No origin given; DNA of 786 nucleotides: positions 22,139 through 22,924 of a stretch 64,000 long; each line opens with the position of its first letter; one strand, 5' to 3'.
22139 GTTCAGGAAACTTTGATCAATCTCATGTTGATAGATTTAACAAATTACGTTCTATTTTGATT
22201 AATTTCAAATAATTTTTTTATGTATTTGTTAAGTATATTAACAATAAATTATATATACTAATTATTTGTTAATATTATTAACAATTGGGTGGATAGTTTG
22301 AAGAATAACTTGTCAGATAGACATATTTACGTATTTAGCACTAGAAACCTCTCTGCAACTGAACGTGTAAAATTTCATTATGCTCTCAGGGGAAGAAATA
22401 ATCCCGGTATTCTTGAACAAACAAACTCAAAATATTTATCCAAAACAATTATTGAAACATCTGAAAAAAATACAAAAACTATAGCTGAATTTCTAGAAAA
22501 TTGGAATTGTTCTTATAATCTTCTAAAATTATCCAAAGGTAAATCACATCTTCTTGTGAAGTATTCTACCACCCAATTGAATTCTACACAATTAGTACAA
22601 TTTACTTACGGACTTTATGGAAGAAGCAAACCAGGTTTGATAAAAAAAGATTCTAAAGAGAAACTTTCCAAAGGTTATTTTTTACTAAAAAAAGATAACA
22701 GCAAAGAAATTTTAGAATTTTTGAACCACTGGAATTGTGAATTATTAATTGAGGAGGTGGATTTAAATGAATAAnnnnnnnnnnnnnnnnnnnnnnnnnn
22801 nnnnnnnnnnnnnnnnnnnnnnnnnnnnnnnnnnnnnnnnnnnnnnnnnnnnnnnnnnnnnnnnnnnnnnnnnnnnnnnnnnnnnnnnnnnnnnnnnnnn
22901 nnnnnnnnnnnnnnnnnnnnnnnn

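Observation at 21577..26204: Tightly packed operon of six secreted/membrane-anchored proteins downstream of the giant gene; one shares a domain with it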

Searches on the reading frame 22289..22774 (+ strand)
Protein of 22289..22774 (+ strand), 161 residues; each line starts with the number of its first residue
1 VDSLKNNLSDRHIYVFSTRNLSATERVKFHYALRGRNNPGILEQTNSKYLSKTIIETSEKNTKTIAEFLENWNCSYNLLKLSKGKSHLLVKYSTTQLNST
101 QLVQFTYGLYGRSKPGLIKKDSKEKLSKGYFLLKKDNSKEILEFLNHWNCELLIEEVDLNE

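Call 3: search_protein_families(library=pfam, proteins=[window:22289-22774:+], max_evalue=1)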
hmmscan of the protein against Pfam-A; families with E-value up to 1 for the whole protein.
window:22289-22774:+ (161 aa): 4 families
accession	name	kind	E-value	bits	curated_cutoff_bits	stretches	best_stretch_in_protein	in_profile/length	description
PF19209.5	CoV_S1_C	-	0.03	14.9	27.1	0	31-59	6-33/58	Coronavirus spike glycoprotein S1, C-terminal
PF04254.18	DUF432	-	0.032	14.9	21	0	93-129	47-83/123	Protein of unknown function (DUF432)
PF15496.11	DUF4646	-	0.093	13.8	23.4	0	41-76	90-122/126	Domain of unknown function (DUF4646)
PF10722.14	YbjN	-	0.11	13.2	22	1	131-159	53-83/126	Putative bacterial sensory transduction regulator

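Call 6: search_protein_families(library=ncbifam, proteins=[window:22289-22774:+], max_evalue=1)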
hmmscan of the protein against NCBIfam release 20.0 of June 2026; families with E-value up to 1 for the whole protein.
window:22289-22774:+ (161 aa): 0 families

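Call 50: search_protein_representatives(protein=window:22289-22774:+)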
Query: 161 residues. Proteins with E-value up to 0.001 (for the whole library): 106; up to 1e-10: 20; up to 1e-30: 2. The best 106 are listed.
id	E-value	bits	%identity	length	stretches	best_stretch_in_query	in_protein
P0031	1.1e-84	298.0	83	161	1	1-161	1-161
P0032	1.6e-32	128.7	44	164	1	4-161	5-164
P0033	1.7e-28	115.6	43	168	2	10-95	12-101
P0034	1.7e-25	105.9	38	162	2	9-84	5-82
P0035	5.9e-23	97.7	40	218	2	10-83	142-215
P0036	1.0e-22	96.9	37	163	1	5-159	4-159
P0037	5.4e-22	94.6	32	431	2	7-86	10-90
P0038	2.7e-21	92.3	39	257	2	87-160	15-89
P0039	4.8e-21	91.5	35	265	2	10-81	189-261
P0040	5.5e-21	91.3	33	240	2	10-107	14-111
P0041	7.8e-21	90.8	36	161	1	10-157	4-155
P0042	9.1e-21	90.6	34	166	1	12-159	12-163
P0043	2.3e-20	89.3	37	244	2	10-79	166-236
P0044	1.2e-19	86.9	40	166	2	82-156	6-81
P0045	2.3e-18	82.8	35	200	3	7-82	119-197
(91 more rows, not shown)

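Call 52: search_protein_families(library=pfam, alignment_id=A4, max_evalue=0.01)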
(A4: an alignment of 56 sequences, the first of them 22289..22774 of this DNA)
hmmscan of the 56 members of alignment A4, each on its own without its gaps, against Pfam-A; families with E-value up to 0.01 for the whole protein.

A. member 1, window:22289-22774:+ (161 aa): 0 families

B. families by the number of members that match (of 56 scanned): 10 families
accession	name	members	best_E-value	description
PF18765.7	Polbeta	18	8.2e-10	Polymerase beta, Nucleotidyltransferase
PF01909.29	NTP_transf_2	18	1.3e-08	Nucleotidyltransferase domain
PF22014.2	DUF6932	12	1.4e-09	Family of unknown function (DUF6932)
PF14792.12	DNA_pol_B_palm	3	4.1e-05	DNA polymerase beta palm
PF22600.2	MTPAP-like_central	2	0.0014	Poly(A) RNA polymerase, mitochondrial-like, central palm domain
PF01939.22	NucS_C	1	4.5e-12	Endonuclease NucS C-terminal domain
PF00163.24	Ribosomal_S4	1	0.0038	Ribosomal protein S4/S9 N-terminal domain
PF02021.23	UPF0102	1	0.0046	Uncharacterised protein family UPF0102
PF01981.21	PTH2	1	0.0055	Peptidyl-tRNA hydrolase PTH2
PF19913.5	WCOB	1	0.0071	Wolframin C-terminal OB-fold domain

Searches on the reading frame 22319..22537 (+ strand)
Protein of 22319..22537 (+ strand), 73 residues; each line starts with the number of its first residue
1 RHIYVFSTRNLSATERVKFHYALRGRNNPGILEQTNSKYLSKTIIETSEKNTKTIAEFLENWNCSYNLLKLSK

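Call 87: search_solved_structures(query=A8, max_evalue=10, show_alignments=2)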
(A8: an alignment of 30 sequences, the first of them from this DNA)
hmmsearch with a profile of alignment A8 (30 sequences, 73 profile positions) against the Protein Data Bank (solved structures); distinct sequences matched with E-value up to 10: 4.
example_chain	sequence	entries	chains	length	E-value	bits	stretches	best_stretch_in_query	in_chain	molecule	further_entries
6ozi_A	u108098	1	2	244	0.25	14.4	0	25-56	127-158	endonuclease V isoform X2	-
6ozh_A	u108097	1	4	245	0.26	14.4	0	25-56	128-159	endonuclease V isoform X2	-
5cwf_A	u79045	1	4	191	0.4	13.8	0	40-57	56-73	Designed helical repeat protein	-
7zu0_E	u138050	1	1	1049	1.1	12.4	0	10-46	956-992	Vacuolar morphogenesis protein 6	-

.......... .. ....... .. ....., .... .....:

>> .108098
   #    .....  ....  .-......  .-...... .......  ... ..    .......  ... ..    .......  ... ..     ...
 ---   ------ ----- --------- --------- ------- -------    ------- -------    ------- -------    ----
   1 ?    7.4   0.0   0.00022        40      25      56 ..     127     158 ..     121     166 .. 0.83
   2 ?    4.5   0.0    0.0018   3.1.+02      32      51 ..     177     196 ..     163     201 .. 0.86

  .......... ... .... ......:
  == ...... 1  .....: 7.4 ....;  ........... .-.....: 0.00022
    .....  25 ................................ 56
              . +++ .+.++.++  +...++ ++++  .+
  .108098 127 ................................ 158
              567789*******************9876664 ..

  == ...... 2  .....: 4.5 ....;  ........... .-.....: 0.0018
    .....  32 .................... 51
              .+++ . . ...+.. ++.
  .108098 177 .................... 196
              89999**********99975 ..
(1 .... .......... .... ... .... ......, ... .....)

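Call 88: search_protein_families(library=ncbifam, alignment_id=A8, max_evalue=1)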
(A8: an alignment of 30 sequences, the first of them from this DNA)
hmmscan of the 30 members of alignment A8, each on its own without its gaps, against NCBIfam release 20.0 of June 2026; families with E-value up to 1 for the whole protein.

A. member 1, seq(73 aa): 0 families

B. families by the number of members that match (of 30 scanned): 2 families
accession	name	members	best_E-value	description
NF002957.0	PRK03619.1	1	0.061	phosphoribosylformylglycinamidine synthase subunit PurQ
NF005102.0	PRK06541.1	1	0.19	aspartate aminotransferase family protein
